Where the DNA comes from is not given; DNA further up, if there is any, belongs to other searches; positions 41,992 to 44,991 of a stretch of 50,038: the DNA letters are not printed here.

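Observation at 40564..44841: VirB10 with an ~870-residue repeat insertion between the inner-membrane anchor and the proline-rich linker and barrel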

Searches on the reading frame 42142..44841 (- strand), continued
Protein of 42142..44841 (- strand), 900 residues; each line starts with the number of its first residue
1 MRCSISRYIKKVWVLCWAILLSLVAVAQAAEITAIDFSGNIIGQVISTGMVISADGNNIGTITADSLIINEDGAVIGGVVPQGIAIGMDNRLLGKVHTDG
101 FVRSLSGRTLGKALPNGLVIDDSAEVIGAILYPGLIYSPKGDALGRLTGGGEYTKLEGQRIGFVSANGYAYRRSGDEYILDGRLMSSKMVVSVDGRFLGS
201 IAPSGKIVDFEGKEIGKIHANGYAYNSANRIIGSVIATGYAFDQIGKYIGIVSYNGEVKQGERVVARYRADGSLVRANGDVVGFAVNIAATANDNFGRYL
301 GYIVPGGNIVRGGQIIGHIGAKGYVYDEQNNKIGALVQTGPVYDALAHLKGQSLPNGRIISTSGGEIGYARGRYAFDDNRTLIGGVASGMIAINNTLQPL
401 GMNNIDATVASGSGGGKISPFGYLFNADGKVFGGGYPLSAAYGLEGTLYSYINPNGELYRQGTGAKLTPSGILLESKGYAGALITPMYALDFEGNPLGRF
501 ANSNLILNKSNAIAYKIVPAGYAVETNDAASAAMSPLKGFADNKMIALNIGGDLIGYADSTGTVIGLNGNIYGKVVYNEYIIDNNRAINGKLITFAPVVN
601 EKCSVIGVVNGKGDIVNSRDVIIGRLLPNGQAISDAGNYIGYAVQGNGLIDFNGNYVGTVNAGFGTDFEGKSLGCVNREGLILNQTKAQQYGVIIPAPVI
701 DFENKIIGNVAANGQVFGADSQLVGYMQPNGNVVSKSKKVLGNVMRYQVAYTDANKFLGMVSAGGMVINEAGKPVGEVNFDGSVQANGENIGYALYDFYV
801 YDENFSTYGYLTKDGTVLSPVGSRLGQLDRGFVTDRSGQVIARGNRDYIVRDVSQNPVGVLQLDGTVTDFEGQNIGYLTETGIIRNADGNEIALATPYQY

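Call 56: fold_search(model_id=the predicted structure, library=pdb)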
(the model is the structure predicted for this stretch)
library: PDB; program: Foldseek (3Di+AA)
matches with E <= 10: 1669; with E <= 0.001: 219
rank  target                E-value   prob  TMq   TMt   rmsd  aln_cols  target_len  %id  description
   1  8qjd_B                4.6e-37  0.99  0.10  0.09  29.3      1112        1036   12  T6SS-linked Rhs repeat protein - Salmonella bongori Rhs-core domain (released 2024-09-25)
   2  9ifo_A                1.8e-35  0.98  0.10  0.08  29.2      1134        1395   12  Structure of Teneurin-Like Protein (TLP) (released 2026-03-11)
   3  7pq5                  2.1e-33  0.97  0.10  0.09  30.1       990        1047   11  Photorhabdus laumondii T6SS-associated Rhs protein carrying the Tre23 toxin domain (released 2021-12-01)
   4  8qjb_A                8.1e-33  0.92  0.09  0.08  29.3      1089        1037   12  T6SS-linked Rhs repeat protein - Salmonella bongori Rhs-core domain extended N-terminus (released 2024-09-25)
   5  8qja_D                4.4e-32  0.90  0.08  0.08  29.3       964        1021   12  T6SS-linked Rhs repeat protein - Advenella mimigardefordensis VgrG-Rhs core (released 2024-09-25)
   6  8qjc                  1.1e-31  0.95  0.10  0.09  28.8      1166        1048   12  T6SS-linked Rhs repeat protein - Salmonella bongori Rhs-core domain with toxin domain (released 2024-09-25)
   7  8qja_A                2.3e-30  0.77  0.07  0.06  29.4       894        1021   12  T6SS-linked Rhs repeat protein - Advenella mimigardefordensis VgrG-Rhs core (released 2024-09-25)
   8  8qja_B                2.0e-28  0.91  0.11  0.10  28.8      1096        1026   12  T6SS-linked Rhs repeat protein - Advenella mimigardefordensis VgrG-Rhs core (released 2024-09-25)
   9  8cp6_B                4.2e-28  0.84  0.09  0.08  28.8       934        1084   13  Type six secretion system exported effector 5 (Tse5) (released 2023-12-06)
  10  8r50_A                9.0e-28  0.85  0.10  0.07  28.7      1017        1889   12  Mouse teneurin-3 compact dimer - A1B1 isoform (released 2024-05-08)
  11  8uy4_A                3.1e-27  0.72  0.08  0.07  29.3      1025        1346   11  Acinetobacter baumannii Tse15 Rhs effector (released 2024-10-09)
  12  6fay                  3.1e-27  0.63  0.08  0.06  29.7       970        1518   10  Teneurin3 monomer (released 2018-03-28)
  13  6sue_F                1.9e-23  0.30  0.07  0.04  32.0       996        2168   11  Structure of Photorhabdus luminescens Tc holotoxin pore, Mutation TccC3-D651A (released 2019-11-06)
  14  6suq                  2.5e-23  0.33  0.07  0.05  30.5       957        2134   11  Crystal Structure of TcdB2-TccC3-TEV (released 2019-12-04)
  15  6l7i_G                1.8e-22  0.30  0.07  0.08  31.4       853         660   11  Signal substraction of TcdB1-TccC2 and part of TcdA1 (released 2021-03-31)
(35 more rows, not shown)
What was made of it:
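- Closest known: RHS / YD-repeat shells. Same: These are the best structural hits for the repeat body (8qjd_B E 4.6e-37, probability 0.99, call 56).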

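Call 58: list_cluster_members(proteins=[P0119, P0129, P0274, P0326])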
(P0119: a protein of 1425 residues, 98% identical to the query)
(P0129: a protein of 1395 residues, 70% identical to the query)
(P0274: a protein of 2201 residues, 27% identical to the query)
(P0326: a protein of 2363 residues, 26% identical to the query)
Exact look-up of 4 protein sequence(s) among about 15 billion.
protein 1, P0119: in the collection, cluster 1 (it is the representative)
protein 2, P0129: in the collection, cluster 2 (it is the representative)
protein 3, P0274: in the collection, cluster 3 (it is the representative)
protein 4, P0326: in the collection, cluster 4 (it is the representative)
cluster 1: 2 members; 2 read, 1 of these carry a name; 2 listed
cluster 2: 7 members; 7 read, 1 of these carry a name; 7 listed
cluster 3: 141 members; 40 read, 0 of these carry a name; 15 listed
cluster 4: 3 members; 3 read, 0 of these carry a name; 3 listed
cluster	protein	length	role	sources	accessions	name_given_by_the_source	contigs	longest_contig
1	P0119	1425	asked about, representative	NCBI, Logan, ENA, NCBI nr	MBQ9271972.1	MAG: TrbI/VirB10 family protein [Alphaproteobacteria bacterium] | TrbI/VirB10 family protein [Alphaproteobacteria bacterium]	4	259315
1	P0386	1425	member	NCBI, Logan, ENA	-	-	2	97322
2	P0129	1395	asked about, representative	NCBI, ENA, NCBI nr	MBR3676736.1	MAG: TrbI/VirB10 family protein [Alphaproteobacteria bacterium] | TrbI/VirB10 family protein [Alphaproteobacteria bacterium]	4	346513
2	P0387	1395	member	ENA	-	-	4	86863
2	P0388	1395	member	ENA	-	-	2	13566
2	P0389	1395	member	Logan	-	-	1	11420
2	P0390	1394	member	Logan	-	-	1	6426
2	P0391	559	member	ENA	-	-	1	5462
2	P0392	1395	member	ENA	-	-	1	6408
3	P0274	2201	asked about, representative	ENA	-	-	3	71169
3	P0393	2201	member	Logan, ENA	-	-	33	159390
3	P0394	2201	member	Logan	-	-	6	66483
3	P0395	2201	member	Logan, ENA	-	-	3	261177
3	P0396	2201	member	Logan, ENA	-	-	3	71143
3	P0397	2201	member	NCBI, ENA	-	-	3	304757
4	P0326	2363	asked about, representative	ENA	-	-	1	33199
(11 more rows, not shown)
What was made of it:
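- The P0274 cluster has 141 members (call 58).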

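Call 78: fold_search(model_id=the predicted structure, library=viral)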
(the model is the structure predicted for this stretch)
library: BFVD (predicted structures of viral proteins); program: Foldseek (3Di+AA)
matches with E <= 10: 1712; with E <= 0.001: 216
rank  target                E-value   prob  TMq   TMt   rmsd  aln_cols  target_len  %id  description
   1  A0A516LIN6            3.5e-22  0.18  0.06  0.04  63.9      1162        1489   10  (no name in the UniProt tables at hand)
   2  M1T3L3                6.4e-22  0.13  0.05  0.05  85.5      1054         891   11  Peptidase G2 IMC autoproteolytic cleavage domain-containing protein (Fragment) [Prochlorococcus phage P-SSP10]
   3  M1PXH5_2              1.2e-19  0.12  0.05  0.05  90.7       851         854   12  Outer membrane autotransporter [Prochlorococcus phage P-SSP6]
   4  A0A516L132            1.1e-18  0.13  0.07  0.06  62.1      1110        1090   10  (no name in the UniProt tables at hand)
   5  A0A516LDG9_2          1.8e-18  0.08  0.06  0.04  80.8      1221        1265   13  (no name in the UniProt tables at hand)
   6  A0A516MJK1            2.4e-16  0.06  0.05  0.05  61.6      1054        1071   13  (no name in the UniProt tables at hand)
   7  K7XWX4                5.1e-16  0.09  0.05  0.06  59.5       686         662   12  (no name in the UniProt tables at hand)
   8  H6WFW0                5.1e-15  0.06  0.06  0.04  53.3      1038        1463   12  Virion structural protein and packaging [Cyanophage S-TIM5]
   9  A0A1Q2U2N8            5.9e-15  0.04  0.05  0.03  60.0       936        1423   11  Putative hemagglutinin/hemolysin-related protein [Vibrio phage pTD1]
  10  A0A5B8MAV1            1.1e-13  0.07  0.07  0.07  56.5       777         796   16  Fiber [Ovine adenovirus 8]
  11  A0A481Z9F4            2.3e-13  0.15  0.07  0.08  22.1       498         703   10  HNH endonuclease [Pithovirus LCPAC401]
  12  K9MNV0                1.5e-12  0.10  0.05  0.08  45.2       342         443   12  Fiber [Bovine adenovirus 6]
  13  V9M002                9.1e-12  0.04  0.08  0.08  29.4       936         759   11  Uncharacterized protein [Vibrio phage VP4B]
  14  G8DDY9                1.2e-11  0.04  0.06  0.05  52.3       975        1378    9  (no name in the UniProt tables at hand)
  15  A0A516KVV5            1.2e-11  0.03  0.06  0.06  85.7       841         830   12  (no name in the UniProt tables at hand)
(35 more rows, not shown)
